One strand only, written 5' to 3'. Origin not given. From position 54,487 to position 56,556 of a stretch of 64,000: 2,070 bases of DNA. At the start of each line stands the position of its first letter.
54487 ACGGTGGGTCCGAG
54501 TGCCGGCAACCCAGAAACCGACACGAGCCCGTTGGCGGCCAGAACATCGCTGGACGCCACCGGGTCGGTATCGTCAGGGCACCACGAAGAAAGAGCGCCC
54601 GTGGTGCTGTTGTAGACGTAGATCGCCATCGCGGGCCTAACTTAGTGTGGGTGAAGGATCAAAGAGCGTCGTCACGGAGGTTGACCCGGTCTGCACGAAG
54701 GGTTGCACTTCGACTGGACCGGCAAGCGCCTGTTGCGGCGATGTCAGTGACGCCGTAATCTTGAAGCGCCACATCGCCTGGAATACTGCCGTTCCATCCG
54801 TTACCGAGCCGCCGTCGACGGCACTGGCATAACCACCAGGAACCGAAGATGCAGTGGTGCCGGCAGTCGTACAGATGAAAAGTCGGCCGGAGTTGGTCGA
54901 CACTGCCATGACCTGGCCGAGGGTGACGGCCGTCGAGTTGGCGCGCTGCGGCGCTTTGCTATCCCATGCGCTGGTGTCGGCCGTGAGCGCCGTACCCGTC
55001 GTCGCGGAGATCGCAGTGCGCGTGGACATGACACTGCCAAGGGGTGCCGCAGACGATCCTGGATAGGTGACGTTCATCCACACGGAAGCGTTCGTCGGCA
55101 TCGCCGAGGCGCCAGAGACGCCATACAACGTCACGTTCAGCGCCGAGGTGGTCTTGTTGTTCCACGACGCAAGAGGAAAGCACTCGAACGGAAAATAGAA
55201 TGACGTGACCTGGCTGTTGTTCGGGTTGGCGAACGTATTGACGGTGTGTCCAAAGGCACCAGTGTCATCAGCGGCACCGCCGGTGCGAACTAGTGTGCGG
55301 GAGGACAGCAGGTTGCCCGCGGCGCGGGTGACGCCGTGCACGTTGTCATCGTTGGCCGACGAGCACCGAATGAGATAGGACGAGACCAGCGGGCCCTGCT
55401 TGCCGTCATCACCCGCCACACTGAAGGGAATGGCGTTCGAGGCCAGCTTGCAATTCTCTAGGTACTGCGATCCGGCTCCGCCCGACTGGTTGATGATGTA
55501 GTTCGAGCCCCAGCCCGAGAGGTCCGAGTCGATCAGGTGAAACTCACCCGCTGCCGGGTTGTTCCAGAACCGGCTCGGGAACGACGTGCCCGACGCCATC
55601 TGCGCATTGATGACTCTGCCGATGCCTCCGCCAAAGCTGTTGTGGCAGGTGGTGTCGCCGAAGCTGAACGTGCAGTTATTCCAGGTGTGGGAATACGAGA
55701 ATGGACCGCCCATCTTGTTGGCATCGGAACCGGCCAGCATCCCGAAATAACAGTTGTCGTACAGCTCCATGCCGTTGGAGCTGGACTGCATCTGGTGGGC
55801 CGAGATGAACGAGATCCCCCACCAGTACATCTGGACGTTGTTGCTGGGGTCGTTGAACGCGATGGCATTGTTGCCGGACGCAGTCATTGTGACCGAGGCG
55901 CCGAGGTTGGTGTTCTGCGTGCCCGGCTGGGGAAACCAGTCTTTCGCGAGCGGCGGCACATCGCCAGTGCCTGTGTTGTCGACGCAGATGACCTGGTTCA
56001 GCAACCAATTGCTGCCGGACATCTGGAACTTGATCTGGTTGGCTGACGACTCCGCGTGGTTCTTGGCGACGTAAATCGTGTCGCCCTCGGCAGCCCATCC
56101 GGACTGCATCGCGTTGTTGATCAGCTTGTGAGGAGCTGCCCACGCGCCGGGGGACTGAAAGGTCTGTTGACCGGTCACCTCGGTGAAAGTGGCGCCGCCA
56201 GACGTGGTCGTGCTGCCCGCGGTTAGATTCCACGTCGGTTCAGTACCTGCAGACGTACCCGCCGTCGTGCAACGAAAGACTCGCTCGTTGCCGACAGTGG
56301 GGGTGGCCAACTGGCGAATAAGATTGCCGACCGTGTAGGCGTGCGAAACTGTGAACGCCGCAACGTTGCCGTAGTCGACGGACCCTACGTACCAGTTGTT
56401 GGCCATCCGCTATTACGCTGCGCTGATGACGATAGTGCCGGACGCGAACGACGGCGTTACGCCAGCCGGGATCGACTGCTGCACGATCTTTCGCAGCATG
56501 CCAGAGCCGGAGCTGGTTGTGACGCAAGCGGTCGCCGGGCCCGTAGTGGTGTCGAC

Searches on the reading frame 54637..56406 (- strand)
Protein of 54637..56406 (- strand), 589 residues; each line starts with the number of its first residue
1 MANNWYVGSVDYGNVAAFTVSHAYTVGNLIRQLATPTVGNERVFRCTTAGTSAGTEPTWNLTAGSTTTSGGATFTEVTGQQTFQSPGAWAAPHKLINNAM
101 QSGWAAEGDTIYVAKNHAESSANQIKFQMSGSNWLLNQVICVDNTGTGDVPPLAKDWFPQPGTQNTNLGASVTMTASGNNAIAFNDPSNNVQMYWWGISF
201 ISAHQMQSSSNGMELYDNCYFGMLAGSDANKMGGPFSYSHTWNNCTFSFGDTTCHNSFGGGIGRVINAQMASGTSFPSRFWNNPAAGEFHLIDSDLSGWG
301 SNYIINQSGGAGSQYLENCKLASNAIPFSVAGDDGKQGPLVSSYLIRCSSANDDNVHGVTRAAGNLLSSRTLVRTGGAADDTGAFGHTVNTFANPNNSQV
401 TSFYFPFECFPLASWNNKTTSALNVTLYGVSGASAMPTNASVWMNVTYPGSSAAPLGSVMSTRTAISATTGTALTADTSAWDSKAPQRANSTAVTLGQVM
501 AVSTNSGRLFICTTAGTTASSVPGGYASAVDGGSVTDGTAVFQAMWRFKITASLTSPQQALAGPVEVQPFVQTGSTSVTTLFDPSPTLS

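Call 18: search_protein_families(library=phrogs, proteins=[window:54637-56406:-], max_evalue=0.001)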
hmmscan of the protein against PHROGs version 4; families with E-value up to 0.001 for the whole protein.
window:54637-56406:- (589 aa): 2 families
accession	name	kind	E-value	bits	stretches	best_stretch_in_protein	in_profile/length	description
phrog_20658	-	head and packaging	8.4e-13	49.5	1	31-75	144-188/211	head decoration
phrog_30112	-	unknown function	2e-05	24.6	0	17-75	372-426/467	-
